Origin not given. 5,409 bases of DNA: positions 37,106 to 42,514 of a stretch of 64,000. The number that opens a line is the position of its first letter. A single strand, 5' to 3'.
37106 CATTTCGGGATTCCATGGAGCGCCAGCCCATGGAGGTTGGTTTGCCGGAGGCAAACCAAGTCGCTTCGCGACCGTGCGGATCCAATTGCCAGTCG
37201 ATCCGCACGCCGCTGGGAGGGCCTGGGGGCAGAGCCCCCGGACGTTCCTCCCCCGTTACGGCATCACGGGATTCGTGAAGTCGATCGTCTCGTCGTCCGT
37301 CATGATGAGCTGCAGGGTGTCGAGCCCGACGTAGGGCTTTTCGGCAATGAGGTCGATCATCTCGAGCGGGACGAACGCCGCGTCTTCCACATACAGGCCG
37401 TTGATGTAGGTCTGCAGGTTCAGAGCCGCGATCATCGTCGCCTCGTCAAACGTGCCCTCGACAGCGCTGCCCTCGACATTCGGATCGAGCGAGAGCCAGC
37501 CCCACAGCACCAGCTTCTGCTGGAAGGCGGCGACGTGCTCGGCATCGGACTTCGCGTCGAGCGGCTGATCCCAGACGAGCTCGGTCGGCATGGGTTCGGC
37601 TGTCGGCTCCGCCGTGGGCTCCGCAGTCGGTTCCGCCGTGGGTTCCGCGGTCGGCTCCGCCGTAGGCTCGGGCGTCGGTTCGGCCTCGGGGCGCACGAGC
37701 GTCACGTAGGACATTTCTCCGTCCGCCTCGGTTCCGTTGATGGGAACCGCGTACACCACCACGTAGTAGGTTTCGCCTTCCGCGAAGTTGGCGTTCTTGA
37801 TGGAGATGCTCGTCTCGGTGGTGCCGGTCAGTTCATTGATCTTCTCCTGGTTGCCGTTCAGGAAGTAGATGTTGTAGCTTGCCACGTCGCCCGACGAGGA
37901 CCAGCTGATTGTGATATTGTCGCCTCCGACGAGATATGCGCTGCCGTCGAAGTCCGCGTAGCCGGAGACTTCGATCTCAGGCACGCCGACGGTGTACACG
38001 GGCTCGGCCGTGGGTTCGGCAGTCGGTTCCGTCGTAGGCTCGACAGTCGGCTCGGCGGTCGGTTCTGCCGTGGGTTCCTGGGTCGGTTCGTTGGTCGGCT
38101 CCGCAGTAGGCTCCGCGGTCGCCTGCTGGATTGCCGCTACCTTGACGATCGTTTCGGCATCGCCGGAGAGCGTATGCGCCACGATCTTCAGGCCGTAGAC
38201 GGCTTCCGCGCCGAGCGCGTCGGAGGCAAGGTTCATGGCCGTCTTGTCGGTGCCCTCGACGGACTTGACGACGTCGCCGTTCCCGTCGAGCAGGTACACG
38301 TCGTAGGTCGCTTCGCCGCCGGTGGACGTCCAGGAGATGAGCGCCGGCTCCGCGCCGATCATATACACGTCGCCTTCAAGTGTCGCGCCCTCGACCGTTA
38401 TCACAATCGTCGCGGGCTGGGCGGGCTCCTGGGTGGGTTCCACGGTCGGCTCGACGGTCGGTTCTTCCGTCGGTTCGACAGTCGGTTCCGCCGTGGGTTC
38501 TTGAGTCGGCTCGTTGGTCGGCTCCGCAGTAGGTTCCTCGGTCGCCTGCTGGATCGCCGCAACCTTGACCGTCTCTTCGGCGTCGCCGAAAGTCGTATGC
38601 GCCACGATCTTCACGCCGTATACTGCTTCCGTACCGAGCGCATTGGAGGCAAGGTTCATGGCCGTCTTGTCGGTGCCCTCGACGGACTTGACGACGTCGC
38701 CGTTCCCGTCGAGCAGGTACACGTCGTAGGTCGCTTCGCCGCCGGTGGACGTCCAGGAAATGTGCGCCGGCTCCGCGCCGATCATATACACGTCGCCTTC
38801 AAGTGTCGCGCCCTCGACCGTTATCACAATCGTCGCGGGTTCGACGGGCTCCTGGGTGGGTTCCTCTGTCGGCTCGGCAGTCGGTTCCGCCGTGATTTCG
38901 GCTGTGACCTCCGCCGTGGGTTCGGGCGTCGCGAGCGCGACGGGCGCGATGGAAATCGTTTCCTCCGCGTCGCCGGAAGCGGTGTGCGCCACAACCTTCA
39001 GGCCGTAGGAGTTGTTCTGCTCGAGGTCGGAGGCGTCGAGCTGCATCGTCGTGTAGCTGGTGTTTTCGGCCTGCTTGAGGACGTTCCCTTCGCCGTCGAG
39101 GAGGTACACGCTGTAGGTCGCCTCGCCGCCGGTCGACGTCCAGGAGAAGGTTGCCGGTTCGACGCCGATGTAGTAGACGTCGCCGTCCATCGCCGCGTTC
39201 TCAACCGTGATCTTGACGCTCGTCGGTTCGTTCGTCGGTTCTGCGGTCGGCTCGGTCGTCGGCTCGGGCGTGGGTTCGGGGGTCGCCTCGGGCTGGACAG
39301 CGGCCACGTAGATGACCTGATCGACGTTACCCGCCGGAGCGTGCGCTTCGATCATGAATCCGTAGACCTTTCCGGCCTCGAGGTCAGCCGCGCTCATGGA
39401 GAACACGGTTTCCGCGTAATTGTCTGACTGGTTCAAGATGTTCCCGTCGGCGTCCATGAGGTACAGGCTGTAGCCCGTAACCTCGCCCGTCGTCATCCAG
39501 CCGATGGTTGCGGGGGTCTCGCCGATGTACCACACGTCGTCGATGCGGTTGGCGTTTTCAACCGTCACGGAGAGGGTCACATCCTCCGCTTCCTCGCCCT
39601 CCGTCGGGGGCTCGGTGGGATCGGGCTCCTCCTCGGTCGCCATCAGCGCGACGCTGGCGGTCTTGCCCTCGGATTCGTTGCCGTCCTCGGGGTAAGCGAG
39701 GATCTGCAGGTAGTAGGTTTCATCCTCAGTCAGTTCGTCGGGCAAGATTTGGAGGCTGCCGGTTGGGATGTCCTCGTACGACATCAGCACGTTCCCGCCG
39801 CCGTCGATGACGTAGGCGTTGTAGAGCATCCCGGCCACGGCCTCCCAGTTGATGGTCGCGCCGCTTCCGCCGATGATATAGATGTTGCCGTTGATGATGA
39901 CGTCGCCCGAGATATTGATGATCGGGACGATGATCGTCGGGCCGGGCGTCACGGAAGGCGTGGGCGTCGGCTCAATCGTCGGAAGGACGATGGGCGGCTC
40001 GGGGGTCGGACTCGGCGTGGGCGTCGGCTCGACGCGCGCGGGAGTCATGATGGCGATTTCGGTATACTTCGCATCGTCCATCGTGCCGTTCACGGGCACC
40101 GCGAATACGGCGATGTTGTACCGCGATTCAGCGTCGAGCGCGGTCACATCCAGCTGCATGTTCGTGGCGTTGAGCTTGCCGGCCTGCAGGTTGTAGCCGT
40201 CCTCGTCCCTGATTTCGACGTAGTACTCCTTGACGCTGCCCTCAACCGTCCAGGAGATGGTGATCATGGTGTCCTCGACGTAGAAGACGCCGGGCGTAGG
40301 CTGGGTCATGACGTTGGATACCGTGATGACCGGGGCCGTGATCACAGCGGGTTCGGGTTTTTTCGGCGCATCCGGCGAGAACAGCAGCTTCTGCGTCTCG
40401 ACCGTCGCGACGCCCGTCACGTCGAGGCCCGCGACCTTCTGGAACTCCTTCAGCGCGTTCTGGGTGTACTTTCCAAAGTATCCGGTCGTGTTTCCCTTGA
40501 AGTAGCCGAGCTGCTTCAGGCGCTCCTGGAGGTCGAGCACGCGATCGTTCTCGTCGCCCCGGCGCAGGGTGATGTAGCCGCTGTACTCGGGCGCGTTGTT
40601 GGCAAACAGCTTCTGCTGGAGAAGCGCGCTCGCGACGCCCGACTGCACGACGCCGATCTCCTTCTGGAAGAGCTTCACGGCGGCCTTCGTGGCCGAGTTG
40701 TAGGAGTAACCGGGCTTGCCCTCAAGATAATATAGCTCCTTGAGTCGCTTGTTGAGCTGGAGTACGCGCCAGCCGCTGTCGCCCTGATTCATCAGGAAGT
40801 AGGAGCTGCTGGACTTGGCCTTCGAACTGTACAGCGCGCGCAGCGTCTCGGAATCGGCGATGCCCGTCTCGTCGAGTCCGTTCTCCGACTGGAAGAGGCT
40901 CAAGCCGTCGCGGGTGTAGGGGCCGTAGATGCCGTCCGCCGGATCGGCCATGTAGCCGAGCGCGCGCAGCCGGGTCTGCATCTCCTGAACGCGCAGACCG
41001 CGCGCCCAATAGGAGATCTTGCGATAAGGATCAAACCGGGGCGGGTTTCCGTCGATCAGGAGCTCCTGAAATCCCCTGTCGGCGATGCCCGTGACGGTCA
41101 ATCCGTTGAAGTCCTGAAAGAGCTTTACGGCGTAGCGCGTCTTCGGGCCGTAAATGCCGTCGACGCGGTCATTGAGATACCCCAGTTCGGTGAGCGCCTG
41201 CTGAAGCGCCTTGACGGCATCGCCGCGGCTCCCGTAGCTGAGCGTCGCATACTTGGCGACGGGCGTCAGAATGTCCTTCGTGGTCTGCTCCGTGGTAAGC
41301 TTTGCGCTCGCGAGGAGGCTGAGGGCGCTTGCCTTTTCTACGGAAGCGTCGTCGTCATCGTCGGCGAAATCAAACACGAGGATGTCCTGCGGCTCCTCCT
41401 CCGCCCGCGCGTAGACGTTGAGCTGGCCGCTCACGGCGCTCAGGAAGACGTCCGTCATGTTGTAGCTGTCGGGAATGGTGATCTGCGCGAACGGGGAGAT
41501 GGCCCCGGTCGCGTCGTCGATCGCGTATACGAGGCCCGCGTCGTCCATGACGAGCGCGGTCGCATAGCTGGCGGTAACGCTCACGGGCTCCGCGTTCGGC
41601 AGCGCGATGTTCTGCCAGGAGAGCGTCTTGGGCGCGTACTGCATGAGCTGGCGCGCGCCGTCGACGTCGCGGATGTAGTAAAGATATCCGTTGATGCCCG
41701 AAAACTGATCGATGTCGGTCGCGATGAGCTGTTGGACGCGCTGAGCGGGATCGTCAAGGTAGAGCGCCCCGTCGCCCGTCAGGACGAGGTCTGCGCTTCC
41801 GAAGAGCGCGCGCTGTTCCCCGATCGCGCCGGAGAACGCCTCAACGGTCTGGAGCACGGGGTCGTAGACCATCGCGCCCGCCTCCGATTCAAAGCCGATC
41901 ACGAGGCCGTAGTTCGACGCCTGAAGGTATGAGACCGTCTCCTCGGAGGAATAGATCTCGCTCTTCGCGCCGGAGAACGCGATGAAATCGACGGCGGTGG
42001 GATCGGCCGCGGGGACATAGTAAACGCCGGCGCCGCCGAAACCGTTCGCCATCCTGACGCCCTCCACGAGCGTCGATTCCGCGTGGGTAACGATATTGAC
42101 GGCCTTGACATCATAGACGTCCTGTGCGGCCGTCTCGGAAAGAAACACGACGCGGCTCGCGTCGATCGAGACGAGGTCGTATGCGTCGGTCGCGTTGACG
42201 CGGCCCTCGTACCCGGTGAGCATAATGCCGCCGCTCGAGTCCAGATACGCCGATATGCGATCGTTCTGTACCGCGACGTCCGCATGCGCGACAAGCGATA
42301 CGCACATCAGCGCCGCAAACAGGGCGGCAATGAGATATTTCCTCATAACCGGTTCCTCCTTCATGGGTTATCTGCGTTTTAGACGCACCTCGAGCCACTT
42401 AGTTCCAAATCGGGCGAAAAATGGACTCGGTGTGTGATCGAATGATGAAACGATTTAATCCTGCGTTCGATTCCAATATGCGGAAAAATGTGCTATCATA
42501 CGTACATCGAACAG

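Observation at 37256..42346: Giant PG-binding surface protein with near-identical tandem Ig-like repeats (likely copy-number variable)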

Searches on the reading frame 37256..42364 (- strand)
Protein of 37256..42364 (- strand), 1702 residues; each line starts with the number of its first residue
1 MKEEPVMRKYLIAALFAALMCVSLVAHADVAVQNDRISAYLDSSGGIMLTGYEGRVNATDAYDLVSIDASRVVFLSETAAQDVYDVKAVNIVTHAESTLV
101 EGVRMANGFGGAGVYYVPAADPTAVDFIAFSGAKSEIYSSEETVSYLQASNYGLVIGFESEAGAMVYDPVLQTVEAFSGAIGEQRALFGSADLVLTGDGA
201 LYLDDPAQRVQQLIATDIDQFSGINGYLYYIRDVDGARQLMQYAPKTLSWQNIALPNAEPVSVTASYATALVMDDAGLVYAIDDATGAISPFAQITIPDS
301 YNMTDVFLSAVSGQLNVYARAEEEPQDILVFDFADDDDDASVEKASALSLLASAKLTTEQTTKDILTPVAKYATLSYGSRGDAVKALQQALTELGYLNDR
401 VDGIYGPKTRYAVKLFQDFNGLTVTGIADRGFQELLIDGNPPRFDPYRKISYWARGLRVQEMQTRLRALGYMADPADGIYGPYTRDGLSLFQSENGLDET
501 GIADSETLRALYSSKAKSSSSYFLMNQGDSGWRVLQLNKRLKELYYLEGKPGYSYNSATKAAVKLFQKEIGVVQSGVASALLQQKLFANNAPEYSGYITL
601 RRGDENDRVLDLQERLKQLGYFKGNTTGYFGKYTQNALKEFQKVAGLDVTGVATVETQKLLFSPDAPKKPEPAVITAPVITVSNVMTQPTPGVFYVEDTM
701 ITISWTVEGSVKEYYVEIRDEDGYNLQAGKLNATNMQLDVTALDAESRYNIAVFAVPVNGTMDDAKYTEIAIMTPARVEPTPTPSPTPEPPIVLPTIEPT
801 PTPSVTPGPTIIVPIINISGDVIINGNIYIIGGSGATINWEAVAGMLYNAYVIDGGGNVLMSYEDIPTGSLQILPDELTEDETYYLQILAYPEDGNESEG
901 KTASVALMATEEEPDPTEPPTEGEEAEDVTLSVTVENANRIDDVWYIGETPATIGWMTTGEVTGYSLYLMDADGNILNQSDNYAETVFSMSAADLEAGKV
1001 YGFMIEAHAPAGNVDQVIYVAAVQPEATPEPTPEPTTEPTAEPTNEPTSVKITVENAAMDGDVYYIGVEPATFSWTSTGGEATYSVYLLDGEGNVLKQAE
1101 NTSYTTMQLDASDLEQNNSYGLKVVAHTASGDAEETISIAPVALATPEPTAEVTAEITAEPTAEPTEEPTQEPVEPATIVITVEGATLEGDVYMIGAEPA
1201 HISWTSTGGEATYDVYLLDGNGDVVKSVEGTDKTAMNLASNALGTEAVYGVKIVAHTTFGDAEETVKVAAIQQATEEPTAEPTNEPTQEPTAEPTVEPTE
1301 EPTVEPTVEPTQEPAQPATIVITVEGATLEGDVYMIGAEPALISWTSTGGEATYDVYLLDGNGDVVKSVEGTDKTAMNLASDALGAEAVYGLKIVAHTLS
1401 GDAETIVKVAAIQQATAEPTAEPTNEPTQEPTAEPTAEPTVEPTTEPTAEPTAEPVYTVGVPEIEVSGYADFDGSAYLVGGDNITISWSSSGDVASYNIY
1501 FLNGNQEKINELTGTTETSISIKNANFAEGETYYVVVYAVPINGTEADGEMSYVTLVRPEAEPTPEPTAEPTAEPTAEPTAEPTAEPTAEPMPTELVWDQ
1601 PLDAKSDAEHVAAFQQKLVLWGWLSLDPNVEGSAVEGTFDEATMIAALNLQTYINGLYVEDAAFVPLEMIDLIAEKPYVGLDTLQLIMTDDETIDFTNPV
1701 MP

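Call 3: search_protein_families(library=pfam, proteins=[window:37256-42364:-], max_evalue=1)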
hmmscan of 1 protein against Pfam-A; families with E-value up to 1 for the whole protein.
window:37256-42364:- (1702 aa): 13 families
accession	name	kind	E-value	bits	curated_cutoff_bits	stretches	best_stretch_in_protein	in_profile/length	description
PF01471.23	PG_binding_1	-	2.9e-61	203.9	23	4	380-430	1-51/57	Putative peptidoglycan binding domain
PF00041.27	fn3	-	2.7e-22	79.2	25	4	696-761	11-74/84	Fibronectin type III domain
PF04886.17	PT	-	2.9e-18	65.5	26.2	6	1418-1453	1-36/36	PT disordered repeat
PF08823.16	PG_binding_2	-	1.5e-10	41.6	21.1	1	605-644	14-53/74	Putative peptidoglycan binding domain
PF05887.16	Trypan_PARP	-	1.6e-06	28.5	100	4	1542-1592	54-104/134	Procyclic acidic repetitive protein (PARP)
PF21910.2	GH85_C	-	3.6e-06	27.8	27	0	1071-1129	19-79/95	GH85 endohexosaminidases, C-terminal domain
PF25059.1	FN3_DSCAM-DSCAML_C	-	2e-05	25.3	39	0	1105-1140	43-78/89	DSCAM/DSCAML C-terminal Fn3-like domain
PF09374.15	PG_binding_3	-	0.00087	19.9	24.6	1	383-414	2-32/76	Predicted Peptidoglycan domain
PF24092.1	DUF7373_C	-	0.075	13.7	27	1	200-248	29-78/146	Domain of unknown function (DUF7373) C-terminal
PF08567.17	PH_TFIIH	-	0.15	12.8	27.1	0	690-745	5-58/88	TFIIH p62 subunit, N-terminal domain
PF09294.16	Interfer-bind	-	0.25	12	21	0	1081-1127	41-85/104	Interferon-alpha/beta receptor, fibronectin type III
PF07646.21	Kelch_2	-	0.28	11.7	21.3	0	824-840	10-24/48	Kelch motif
PF21466.3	GH101_dom-5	-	0.35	11.1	27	0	1074-1139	13-77/145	Endo-alpha-N-acetylgalactosaminidase, domain 5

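Call 4: search_protein_families(library=ncbifam, proteins=[window:37256-42364:-], max_evalue=1)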
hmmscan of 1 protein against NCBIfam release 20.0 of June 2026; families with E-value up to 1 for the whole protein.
window:37256-42364:- (1702 aa): 11 families
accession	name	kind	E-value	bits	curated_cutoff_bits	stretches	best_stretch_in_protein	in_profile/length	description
TIGR02869.1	spore_SleB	equivalog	1.4e-51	175.3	236.5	4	372-431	4-63/201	spore cortex-lytic enzyme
TIGR03979.1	His_Ser_Rich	equivalog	1.1e-22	81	121.65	3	367-427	117-177/190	His-Xaa-Ser repeat protein HxsA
NF052377.1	lmo1851_S41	exception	1e-21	77.2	725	4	373-428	382-437/468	lmo1851 family serine protease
NF052336.1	PdgHdaseHSB100310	equivalog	1.1e-21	77.6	500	3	372-511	182-313/316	peptidoglycan hydrolase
NF052335.1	PdgHdaseHSB129560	equivalog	1.8e-21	76.8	500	2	372-511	197-328/330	peptidoglycan hydrolase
NF004786.0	PRK06132.1-3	equivalog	2.4e-18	66.1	329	3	598-661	214-275/418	hypothetical protein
NF033186.1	internalin_K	exception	6.1e-05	21.7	1100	4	1515-1593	465-540/604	class 1 internalin InlK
NF000467.1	FosG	exception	0.0039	17.2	240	0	962-980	92-110/132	FosG family fosfomycin resistance glutathione transferase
NF052363.1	FimG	equivalog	0.0091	15.7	220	0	705-764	98-153/166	type 1 fimbrial minor subunit FimG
TIGR00495.1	crvDNA_42K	hypoth_equivalog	0.025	13.3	430.05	0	1088-1135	193-238/383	ErbB3-binding protein EBP1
NF008084.0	PRK10819.1-5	equivalog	0.04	13.8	315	2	1554-1594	50-88/249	TonB system transport protein TonB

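Call 11: find_encoding_contigs(protein=window:37256-42364:-, flank=3000, max_places=6)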
Protein window:37256-42364:- (1702 aa): no gene with exactly this product is on record in the collection.

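Call 84: search_solved_structures(query=window:37256-42346:-, max_evalue=0.001)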
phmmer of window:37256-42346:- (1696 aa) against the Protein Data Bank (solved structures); distinct sequences matched with E-value up to 0.001: 12.
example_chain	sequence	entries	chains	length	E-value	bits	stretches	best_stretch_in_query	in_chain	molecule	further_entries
6tci_A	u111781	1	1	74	1.9e-07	31.9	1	594-656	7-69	Spore cortex-lytic enzyme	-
4fet_B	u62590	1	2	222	1.9e-06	28.6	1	594-657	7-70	Spore cortex-lytic enzyme prepeptide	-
3bkh_A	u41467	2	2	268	2.1e-06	28.5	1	593-692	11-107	lytic transglycosylase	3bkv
9xps_S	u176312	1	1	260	3.1e-06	27.9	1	593-692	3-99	Endolysin gp144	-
4lpq_A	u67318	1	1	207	4.1e-06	27.5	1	595-674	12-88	ErfK/YbiS/YcfS/YnhG family protein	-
9cca_G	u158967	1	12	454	6.8e-06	26.8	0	1266-1586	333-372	Circumsporozoite protein,Pyridoxal 5'-phosphate synthase subunit PDX2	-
9cca_A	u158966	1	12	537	8.5e-06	26.5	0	1553-1586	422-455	Circumsporozoite protein,Pyridoxal 5'-phosphate synthase subunit Pdx1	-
8ek1_P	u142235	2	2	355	1.3e-05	25.9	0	1412-1581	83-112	Circumsporozoite protein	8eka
7v05_X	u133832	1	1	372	2e-05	25.2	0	1412-1445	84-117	Circumsporozoite protein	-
9ygf_G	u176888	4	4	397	2.7e-05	24.8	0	1410-1585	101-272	Circumsporozoite protein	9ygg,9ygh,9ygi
7rum_A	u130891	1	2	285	9.3e-05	23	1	366-423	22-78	Endolysin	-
9ufe_CA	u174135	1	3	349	0.00032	21.2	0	1408-1452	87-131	OCM3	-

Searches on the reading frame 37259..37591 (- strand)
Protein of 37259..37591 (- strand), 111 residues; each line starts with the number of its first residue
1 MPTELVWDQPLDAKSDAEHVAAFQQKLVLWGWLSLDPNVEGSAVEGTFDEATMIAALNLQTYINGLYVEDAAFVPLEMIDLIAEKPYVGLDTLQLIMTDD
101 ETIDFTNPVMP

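Call 19: search_protein_families(library=pfam, proteins=[window:37259-37591:-], max_evalue=10)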
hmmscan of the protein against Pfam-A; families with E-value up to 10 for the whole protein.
seq(111 aa): 0 families

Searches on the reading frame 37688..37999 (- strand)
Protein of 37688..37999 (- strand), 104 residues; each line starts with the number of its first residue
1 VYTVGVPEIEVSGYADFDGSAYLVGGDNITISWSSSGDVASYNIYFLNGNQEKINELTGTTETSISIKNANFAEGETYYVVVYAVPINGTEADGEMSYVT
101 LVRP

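Call 19: search_protein_families(library=pfam, proteins=[window:37688-37999:-], max_evalue=10)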
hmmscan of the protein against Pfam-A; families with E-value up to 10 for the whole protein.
seq(104 aa): 6 families
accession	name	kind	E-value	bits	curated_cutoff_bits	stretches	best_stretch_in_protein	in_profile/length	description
PF00041.27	fn3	-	9.7e-07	29.4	25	1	24-92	11-76/84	Fibronectin type III domain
PF10342.15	Kre9_KNH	-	0.00021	22.4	24.6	1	24-84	9-77/94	Kre9/KNH-like N-terminal Ig-like domain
PF21910.2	GH85_C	-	0.015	16.2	27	1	29-92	19-84/95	GH85 endohexosaminidases, C-terminal domain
PF04151.21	PPC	-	0.048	15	25.9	1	25-84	11-70/70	Bacterial pre-peptidase C-terminal domain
PF25529.1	Ig_ENGASE1_C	-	0.063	13.8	27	1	28-87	29-85/117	ENGASE1-like, C-terminal immunoglobulin-like domain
PF07550.17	Shr-like_HID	-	0.43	11.6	22.3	1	27-84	12-69/82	Heme-binding protein Shr-like, Hb-interacting domain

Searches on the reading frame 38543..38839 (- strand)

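Call 19: search_protein_families(library=pfam, proteins=[window:38543-38839:-], max_evalue=10)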
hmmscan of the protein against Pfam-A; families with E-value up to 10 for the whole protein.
seq(99 aa): 2 families
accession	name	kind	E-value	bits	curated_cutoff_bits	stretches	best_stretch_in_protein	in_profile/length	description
PF10342.15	Kre9_KNH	-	0.046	14.9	24.6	1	21-82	11-79/94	Kre9/KNH-like N-terminal Ig-like domain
PF00041.27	fn3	-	0.13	12.9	25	1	23-92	14-80/84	Fibronectin type III domain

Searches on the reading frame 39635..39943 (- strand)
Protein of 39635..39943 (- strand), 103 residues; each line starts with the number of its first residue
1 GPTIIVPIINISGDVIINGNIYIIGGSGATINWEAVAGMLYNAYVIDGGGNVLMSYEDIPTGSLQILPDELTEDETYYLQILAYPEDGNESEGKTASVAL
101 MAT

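Call 19: search_protein_families(library=pfam, proteins=[window:39635-39943:-], max_evalue=10)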
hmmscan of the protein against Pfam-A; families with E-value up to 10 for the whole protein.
seq(103 aa): 3 families
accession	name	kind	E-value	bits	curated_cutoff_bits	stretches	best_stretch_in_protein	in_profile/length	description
PF01344.31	Kelch_1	-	0.12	12.3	20.1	1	15-28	8-21/46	Kelch motif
PF19081.6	Ig_7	-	0.14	12.9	27.3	1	23-82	12-65/84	Ig-like domain CHU_C associated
PF13964.12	Kelch_6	-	0.38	11.3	25.3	1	15-33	8-24/50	Kelch motif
